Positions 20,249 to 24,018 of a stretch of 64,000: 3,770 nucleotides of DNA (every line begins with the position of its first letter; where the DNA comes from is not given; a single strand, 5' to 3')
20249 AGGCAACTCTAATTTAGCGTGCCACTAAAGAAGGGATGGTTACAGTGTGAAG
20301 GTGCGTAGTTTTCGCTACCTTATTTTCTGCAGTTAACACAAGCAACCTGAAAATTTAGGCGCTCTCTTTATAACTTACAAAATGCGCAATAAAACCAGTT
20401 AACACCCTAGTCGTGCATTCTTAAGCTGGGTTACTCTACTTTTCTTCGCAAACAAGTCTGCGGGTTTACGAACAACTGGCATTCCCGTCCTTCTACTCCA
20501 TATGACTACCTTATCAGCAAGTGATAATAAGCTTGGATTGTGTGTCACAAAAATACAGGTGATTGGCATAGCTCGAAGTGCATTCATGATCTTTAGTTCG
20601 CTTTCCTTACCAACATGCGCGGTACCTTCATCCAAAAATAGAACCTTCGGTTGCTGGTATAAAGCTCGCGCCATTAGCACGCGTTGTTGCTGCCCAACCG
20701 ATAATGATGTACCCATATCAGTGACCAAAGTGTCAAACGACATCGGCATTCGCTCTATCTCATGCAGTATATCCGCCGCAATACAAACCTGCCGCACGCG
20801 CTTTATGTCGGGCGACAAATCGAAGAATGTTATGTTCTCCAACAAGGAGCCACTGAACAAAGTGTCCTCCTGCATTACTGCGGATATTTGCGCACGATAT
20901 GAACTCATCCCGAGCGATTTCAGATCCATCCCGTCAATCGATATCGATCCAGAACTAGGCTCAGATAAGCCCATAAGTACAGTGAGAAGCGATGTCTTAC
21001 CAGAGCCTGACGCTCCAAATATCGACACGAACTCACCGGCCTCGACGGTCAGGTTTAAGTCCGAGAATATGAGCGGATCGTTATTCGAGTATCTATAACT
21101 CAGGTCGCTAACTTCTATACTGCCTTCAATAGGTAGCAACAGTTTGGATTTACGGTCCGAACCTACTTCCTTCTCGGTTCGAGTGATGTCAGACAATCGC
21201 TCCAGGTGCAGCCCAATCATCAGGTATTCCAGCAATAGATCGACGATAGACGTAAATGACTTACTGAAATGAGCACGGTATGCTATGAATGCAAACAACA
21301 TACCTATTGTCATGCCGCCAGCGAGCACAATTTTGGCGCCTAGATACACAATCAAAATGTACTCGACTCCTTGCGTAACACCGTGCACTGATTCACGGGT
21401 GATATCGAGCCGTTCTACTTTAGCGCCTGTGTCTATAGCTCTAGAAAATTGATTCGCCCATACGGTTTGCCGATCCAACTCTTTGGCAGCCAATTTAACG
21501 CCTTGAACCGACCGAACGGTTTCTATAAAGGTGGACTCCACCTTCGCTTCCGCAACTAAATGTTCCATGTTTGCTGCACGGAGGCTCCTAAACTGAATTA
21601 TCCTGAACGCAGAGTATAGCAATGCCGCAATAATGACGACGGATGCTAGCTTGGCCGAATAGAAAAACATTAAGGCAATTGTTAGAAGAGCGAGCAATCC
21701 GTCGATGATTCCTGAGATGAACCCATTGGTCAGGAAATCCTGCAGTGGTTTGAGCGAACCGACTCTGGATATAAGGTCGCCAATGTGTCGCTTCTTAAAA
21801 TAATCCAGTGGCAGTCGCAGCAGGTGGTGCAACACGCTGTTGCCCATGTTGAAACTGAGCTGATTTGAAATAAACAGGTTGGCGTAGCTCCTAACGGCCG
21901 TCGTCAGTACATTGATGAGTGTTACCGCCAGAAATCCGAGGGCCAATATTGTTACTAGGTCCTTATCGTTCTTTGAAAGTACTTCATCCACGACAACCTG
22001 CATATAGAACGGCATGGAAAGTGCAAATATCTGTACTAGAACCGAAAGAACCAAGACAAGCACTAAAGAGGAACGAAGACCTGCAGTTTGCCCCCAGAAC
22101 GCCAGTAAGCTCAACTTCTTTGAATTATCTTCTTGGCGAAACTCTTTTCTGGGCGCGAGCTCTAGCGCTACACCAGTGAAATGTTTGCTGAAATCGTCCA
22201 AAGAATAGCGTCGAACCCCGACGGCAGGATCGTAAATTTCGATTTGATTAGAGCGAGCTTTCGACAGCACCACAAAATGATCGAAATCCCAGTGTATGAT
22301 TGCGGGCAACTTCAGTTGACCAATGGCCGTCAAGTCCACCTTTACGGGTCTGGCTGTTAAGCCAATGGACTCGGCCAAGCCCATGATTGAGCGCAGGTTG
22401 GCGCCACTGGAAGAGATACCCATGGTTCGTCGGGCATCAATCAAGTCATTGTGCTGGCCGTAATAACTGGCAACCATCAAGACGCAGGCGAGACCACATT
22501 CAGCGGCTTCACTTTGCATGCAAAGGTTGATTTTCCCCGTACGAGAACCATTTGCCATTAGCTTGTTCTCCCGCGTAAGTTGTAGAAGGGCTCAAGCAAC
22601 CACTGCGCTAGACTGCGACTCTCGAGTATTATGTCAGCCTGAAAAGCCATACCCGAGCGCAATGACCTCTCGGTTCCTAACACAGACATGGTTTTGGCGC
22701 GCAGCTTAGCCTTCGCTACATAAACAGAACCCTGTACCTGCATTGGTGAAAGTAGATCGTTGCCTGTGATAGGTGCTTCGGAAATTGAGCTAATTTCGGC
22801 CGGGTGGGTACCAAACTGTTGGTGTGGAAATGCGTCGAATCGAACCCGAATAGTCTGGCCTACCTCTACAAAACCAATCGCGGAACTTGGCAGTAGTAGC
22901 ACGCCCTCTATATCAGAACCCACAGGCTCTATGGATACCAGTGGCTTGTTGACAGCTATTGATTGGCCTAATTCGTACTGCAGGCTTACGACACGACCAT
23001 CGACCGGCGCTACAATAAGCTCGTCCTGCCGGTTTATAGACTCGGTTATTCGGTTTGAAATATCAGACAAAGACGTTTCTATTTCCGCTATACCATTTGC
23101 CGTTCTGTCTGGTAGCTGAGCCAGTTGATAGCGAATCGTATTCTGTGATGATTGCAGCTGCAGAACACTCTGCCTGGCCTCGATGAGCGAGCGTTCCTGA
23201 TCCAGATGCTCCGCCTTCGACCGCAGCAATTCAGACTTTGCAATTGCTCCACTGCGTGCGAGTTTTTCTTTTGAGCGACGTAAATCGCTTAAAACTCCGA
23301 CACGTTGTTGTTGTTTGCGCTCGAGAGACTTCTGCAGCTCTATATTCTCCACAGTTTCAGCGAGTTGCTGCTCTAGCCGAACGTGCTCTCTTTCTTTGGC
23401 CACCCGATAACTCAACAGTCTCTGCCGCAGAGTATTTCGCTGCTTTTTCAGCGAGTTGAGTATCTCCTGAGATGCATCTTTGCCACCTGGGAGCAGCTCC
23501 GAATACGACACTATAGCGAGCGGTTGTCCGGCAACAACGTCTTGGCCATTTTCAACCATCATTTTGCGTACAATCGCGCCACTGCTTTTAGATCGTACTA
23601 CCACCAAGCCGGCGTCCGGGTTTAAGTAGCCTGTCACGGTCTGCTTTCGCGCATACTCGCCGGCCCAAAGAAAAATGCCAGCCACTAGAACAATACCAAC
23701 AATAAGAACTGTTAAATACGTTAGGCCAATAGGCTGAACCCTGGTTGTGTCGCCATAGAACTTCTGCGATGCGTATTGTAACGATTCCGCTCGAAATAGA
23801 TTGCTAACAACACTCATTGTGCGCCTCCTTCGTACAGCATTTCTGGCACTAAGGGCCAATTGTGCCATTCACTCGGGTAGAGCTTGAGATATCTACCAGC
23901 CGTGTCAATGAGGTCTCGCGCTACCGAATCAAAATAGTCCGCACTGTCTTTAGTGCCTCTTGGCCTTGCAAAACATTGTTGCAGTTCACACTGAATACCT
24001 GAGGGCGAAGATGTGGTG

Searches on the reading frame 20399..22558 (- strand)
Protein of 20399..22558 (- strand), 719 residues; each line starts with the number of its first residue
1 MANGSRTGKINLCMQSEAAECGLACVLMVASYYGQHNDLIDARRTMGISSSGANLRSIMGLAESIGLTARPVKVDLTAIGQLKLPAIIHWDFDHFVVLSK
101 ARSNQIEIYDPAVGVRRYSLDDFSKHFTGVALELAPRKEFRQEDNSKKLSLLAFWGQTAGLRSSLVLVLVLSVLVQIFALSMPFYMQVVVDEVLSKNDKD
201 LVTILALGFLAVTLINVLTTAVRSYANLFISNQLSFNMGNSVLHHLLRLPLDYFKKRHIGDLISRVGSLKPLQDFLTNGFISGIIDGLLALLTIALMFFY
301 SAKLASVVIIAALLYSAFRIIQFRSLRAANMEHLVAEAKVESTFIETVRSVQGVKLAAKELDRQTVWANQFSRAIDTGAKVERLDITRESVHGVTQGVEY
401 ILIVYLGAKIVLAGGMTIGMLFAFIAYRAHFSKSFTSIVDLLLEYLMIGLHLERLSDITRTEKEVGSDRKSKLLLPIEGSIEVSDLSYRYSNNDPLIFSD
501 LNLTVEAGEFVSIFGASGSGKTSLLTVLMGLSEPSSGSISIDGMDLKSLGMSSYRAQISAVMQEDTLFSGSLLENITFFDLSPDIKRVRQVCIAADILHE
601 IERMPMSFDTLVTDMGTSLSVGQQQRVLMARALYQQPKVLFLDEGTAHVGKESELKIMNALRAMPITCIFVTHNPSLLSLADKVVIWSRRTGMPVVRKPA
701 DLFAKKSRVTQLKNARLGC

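Call 5: search_protein_families(library=pfam, proteins=[window:20399-22558:-], max_evalue=0.01)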
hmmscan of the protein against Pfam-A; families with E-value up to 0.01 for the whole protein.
window:20399-22558:- (719 aa): 3 families
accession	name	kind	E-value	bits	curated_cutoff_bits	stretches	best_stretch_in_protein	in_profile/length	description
PF00664.28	ABC_membrane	-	8e-34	118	28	1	165-434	1-273/274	ABC transporter transmembrane region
PF03412.21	Peptidase_C39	-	1.5e-33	115.9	22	1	10-138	2-132/133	Peptidase C39 family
PF00005.33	ABC_tran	-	1.4e-30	107.1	25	1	499-647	2-137/137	ABC transporter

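Call 6: search_protein_families(library=ncbifam, proteins=[window:20399-22558:-], max_evalue=1)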
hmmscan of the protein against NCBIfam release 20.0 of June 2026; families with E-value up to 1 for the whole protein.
window:20399-22558:- (719 aa): 191 families (the best 25 are shown)
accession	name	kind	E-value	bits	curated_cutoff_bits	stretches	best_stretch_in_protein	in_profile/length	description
TIGR03796.1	NHLM_micro_ABC1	equivalog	6.4e-135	451.1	853.3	1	12-688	4-685/710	NHLP family bacteriocin export ABC transporter peptidase/permease/ATPase subunit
TIGR01846.1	type_I_sec_HlyB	subfamily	6.9e-115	384.9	725.55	1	22-687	1-664/694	type I secretion system permease/ATPase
TIGR03375.1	type_I_sec_LssB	subfamily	4.6e-105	352.4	693.1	1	23-688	4-675/696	type I secretion system permease/ATPase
TIGR03797.1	NHLM_micro_ABC2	equivalog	3e-104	349.9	709.4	1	58-687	35-657/686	NHLP bacteriocin export ABC transporter permease/ATPase subunit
TIGR01193.1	bacteriocin_ABC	subfamily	1.4e-94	318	523.85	1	17-687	3-681/708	peptide cleavage/export ABC transporter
NF045998.1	cleave_ABC_plasm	equivalog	9.8e-76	255.4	500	1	15-671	2-655/673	Mbov_0121 family peptidase domain-containing ABC transporter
TIGR02204.1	MsbA_rel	hypoth_equivalog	1.2e-68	232.2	780.4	1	152-687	7-547/576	ABC transporter, permease/ATP-binding protein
NF052233.1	CphA_assoc_ABC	equivalog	7.7e-64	216.3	880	1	142-714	163-741/766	cyanophycin metabolism-associated ABC transporter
TIGR02203.1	MsbA_lipidA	equivalog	3.1e-63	214.2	602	1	160-687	11-541/572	lipid A export permease/ATP-binding protein MsbA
TIGR01842.1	type_I_sec_PrtD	subfamily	2.3e-62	211.3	510.15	1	161-687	4-526/544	type I secretion system permease/ATPase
TIGR00958.1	3a01208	subfamily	2.2e-60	204.7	874.6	1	141-687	139-686/711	antigen peptide transporter 2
TIGR02857.1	CydD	equivalog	3.8e-54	184.6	435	2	463-685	312-527/529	thiol reductant ABC exporter subunit CydD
NF045513.1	HepA_fam_ABC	equivalog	1.5e-52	178.9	725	1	192-687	85-581/610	heterocyst formation ABC transporter subunit HepA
TIGR02868.1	CydC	equivalog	1.3e-49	169.2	329.05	1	242-674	92-529/530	thiol reductant ABC exporter subunit CydC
NF008381.0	PRK11176.1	equivalog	3.6e-48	164.3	867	1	145-713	7-576/582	lipid A ABC transporter ATP-binding protein/permease MsbA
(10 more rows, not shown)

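Call 13: find_related_loci(query=window:20399-22558:-, collection=genome_contigs, flank=6000)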
Query window:20399-22558:- (719 aa) in genome_contigs; peptide patterns used: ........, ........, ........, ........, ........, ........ (x = any residue, [..] = any of these).
92 stretches matched a pattern; 41 encode a relative of the query (tblastn E <= 1e-3); 41 distinct loci.
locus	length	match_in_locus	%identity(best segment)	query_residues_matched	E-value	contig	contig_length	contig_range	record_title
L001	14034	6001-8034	43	9-686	0e+0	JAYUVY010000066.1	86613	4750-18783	MAG: Lysobacterales bacterium isolate GL124_UP_concoct_211 GL124_UP_concoct_211_65, whole genome shotgun sequence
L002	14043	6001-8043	42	6-686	0e+0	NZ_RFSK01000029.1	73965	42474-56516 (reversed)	MAG: Janthinobacterium sp. isolate WB4_6_113 contig_100_28, whole genome shotgun sequence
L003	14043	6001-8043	42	6-686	0e+0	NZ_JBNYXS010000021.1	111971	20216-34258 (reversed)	Janthinobacterium sp. LB3P118 NODE_21_length_111971_cov_65.633576, whole genome shotgun sequence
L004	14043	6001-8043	42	6-686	0e+0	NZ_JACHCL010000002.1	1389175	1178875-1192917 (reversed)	Janthinobacterium sp. K2E3 Ga0401198_02, whole genome shotgun sequence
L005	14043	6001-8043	42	6-686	2e-180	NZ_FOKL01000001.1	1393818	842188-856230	Janthinobacterium sp. 344, whole genome shotgun sequence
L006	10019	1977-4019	42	6-686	4e-180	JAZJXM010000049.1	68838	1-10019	MAG: Pseudomonadota bacterium isolate ADI_H1L2_2_122_18_3-bin017 ADIH1L22_B017_0_000000000049, whole genome shotgun sequ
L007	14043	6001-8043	41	6-686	3e-179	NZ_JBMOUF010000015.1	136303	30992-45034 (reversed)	Janthinobacterium sp. Mn2066 NODE_15_length_136303_cov_65.172551, whole genome shotgun sequence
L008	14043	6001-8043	41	6-686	8e-179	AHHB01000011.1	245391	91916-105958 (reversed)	Janthinobacterium lividum PAMC 25724 ctg7180000005876, whole genome shotgun sequence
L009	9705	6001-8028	41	10-685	2e-176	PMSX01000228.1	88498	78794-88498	MAG: Bryobacterales bacterium isolate palsa_124 73.20110700_P1S.21_contig_4475, whole genome shotgun sequence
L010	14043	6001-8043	40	6-686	3e-178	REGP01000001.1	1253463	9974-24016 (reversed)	Oxalobacteraceae bacterium CAVE-383 NODE_1_length_1253463_cov_174.108694, whole genome shotgun sequence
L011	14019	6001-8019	40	14-686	4e-172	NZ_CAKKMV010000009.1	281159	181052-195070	Massilia sp. Bi118, whole genome shotgun sequence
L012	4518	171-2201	39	10-685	7e-174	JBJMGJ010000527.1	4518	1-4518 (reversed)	MAG: Bryobacteraceae bacterium isolate H1_18_all_fractions_metab_conc_105_57_8 k255_7836234, whole genome shotgun sequen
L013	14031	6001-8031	40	9-685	9e-166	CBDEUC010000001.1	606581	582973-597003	MAG: Gammaproteobacteria bacterium isolate 8e3bc6ce-b841-443b-bc1b-2004cf7c1c0e genome assembly, contig: contig_1, whole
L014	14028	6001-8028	40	9-685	1e-164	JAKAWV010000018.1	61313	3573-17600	MAG: Proteobacteria bacterium isolate YP4.bin86 NODE_655_length_61313_cov_17.787190, whole genome shotgun sequence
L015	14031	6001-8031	40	9-685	6e-164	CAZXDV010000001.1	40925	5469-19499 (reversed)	MAG TPA_asm: uncultured Enterobacteriaceae bacterium isolate SRP135972_co2_275 genome assembly, contig: NODE_383_length_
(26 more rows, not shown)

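Call 56: list_cluster_members(proteins=[window:20399-22558:-, window:22558-23868:-, window:25369-26301:-, window:17505-18917:+, window:35743-39354:-, window:41762-43981:-, window:50140-52629:+, window:59368-61452:-])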
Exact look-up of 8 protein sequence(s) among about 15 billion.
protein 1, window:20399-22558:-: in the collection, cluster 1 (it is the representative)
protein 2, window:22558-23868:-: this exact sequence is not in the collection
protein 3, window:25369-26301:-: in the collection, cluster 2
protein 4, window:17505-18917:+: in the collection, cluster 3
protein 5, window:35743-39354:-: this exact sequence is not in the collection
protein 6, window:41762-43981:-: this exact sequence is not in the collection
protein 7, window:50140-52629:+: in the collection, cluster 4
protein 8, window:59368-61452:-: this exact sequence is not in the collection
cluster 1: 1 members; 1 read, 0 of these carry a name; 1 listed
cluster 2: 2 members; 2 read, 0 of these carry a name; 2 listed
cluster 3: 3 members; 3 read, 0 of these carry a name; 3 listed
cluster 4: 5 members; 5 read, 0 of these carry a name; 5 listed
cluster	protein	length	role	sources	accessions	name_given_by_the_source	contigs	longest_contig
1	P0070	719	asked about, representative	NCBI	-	-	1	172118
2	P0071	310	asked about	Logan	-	-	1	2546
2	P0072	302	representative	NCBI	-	-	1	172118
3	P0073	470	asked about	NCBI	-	-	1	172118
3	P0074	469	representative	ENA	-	-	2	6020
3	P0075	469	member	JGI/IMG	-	-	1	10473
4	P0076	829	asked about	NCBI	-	-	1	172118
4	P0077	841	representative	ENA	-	-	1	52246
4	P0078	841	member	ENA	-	-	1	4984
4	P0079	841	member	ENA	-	-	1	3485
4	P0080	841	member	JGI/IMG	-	-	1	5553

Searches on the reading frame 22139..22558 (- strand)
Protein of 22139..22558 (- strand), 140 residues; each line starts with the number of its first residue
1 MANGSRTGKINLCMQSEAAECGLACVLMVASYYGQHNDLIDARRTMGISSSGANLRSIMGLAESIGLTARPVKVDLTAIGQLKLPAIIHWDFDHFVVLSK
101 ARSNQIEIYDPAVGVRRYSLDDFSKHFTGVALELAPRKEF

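Call 77: search_solved_structures(query=window:22139-22558:-, max_evalue=0.001, show_alignments=3)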
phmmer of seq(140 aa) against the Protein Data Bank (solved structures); distinct sequences matched with E-value up to 0.001: 12.
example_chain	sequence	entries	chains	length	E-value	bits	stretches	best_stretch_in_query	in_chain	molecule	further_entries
6mpz_A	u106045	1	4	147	7.4e-21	77.7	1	8-139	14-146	Double Glycine Motif Protease domain from AMS/PCAT Transporter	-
4s0f_A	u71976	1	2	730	1.3e-15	60.8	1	14-138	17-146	ABC-type bacteriocin transporter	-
4ry2_A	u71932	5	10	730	1.4e-15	60.7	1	14-138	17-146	ABC-type bacteriocin transporter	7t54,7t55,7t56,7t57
7n87_A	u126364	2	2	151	1.4e-15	60.6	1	14-138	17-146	ABC-type bacteriocin transporter | Peptidase C39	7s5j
8vp3_A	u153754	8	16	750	1.5e-15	60.6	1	14-138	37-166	ABC-type bacteriocin transporter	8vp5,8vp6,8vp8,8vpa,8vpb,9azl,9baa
6v9z_A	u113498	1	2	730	2.5e-14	56.6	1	14-138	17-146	ABC-type bacteriocin transporter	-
8vp9_A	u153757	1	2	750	3.3e-12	49.8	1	15-138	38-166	ABC-type bacteriocin transporter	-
3k8u_A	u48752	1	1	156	8.6e-12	48.4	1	12-138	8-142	Putative ABC transporter, ATP-binding protein ComA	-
5xe8_A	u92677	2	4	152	9.2e-12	48.3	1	12-138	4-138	Putative ABC transporter, ATP-binding protein ComA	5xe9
8hf6_A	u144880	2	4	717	4.9e-10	42.7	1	8-139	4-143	Competence factor transporting ATP-binding protein/permease ComA | Transport/processing ATP-binding protein ComA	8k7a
8hf7_A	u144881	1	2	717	4.9e-10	42.7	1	8-139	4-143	Competence factor transporting ATP-binding protein/permease ComA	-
8hf4_A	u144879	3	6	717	4.9e-10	42.7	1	8-139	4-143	Transport/processing ATP-binding protein ComA | Competence factor transporting ATP-binding protein/permease ComA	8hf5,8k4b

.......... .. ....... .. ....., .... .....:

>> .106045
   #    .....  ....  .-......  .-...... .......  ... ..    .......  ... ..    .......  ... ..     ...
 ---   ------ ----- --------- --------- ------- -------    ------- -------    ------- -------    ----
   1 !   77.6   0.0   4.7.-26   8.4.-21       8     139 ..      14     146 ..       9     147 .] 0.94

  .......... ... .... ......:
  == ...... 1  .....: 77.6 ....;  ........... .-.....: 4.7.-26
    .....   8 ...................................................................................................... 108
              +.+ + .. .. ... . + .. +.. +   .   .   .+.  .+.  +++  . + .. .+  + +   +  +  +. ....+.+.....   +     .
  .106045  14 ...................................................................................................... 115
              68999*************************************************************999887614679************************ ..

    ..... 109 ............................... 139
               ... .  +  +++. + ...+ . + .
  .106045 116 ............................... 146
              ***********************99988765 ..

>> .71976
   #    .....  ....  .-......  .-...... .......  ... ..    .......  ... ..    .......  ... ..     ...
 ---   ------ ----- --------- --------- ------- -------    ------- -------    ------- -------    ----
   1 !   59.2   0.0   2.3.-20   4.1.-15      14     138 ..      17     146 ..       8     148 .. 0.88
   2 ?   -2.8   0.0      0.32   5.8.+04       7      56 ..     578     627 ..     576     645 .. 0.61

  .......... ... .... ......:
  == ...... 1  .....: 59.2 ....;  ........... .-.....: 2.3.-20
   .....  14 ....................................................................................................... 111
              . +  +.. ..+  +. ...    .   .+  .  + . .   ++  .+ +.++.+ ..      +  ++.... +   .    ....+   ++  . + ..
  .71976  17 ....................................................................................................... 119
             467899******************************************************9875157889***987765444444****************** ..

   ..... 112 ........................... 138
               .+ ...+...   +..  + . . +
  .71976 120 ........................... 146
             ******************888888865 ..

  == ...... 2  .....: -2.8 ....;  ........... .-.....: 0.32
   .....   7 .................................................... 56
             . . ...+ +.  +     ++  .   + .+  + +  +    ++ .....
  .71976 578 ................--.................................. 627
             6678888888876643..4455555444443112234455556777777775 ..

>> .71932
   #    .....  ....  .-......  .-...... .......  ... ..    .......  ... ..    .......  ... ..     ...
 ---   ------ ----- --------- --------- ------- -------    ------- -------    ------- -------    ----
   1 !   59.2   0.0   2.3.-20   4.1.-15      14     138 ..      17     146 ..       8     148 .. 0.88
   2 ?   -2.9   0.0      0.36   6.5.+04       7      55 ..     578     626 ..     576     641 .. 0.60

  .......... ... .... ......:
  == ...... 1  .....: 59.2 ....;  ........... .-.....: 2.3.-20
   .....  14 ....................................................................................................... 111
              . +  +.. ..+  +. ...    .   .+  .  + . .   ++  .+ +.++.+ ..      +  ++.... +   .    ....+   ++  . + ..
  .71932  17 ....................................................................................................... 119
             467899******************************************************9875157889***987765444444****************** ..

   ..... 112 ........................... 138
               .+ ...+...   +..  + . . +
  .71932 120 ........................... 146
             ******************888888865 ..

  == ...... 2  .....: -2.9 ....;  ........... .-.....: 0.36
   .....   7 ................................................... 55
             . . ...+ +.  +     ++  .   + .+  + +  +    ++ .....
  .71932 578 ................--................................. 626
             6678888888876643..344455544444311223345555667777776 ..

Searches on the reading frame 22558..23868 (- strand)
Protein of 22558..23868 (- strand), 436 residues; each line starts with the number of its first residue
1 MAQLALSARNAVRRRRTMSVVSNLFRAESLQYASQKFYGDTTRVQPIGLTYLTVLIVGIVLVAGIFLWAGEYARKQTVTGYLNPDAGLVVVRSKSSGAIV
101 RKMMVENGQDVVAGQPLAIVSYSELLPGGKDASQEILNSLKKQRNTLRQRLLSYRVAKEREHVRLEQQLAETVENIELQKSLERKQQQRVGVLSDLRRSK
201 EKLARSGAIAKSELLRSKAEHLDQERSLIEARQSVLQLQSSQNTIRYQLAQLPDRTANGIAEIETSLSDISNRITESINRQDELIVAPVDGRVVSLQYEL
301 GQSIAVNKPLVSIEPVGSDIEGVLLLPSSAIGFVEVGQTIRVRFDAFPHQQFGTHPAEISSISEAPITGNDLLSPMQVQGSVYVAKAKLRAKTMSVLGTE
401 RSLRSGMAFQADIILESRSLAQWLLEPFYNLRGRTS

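Call 5: search_protein_families(library=pfam, proteins=[window:22558-23868:-], max_evalue=0.01)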
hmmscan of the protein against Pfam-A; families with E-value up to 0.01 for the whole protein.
window:22558-23868:- (436 aa): 3 families
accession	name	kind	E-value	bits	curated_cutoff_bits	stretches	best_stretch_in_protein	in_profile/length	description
PF13437.12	HlyD_3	-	3.1e-13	50.8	22.2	1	285-378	2-91/106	HlyD family secretion protein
PF16576.10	HlyD_D23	-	3.9e-09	36.6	30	2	228-354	56-179/214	Barrel-sandwich domain of CusB or HlyD membrane-fusion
PF00364.28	Biotin_lipoyl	-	5.8e-06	26.5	22.1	0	95-121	7-37/73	Biotin-requiring enzyme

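Call 6: search_protein_families(library=ncbifam, proteins=[window:22558-23868:-], max_evalue=1)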
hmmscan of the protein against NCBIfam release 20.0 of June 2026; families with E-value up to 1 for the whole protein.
window:22558-23868:- (436 aa): 12 families
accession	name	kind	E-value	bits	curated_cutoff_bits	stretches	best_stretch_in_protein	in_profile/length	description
TIGR01843.1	type_I_hlyD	subfamily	1e-36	126.8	208.65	2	135-429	122-412/422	HlyD family type I secretion periplasmic adaptor subunit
TIGR03794.1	NHLM_micro_HlyD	equivalog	8.9e-19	67.7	156.2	1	54-372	22-346/421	NHLP bacteriocin system secretion protein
TIGR00998.1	8a0101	subfamily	3.8e-13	49.1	390.8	1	52-352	5-274/334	EmrA/EmrK family multidrug efflux transporter periplasmic adaptor subunit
TIGR01730.1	RND_mfp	subfamily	6.3e-08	32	94.9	2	280-364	132-212/322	efflux RND transporter periplasmic adaptor subunit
NF007785.0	PRK10476.1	equivalog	7.1e-05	21.8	376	1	51-310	13-236/347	multidrug transporter subunit MdtN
NF045780.1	TrlF_fam_ATP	equivalog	0.014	14.1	350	1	133-280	416-570/944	TrlF family AAA-like ATPase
NF005117.0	PRK06549.1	equivalog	0.036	14.7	159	0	280-316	59-95/130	acetyl-CoA carboxylase biotin carboxyl carrier protein subunit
TIGR02168.1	SMC_prok_B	equivalog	0.066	10.9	567.35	1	134-276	287-439/1181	chromosome segregation protein SMC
NF005457.0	PRK07051.1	equivalog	0.074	13.2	87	1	91-120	50-78/80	acetyl-CoA carboxylase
NF005239.0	PRK06748.1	subfamily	0.11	12.7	111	0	276-314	37-75/84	hypothetical protein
NF003295.0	PRK04293.1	equivalog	0.11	11.3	368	1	255-298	141-184/337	adenylosuccinate synthetase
NF004066.1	PRK05580.1-3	equivalog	0.22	9.7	813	1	136-269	138-270/788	primosomal protein N'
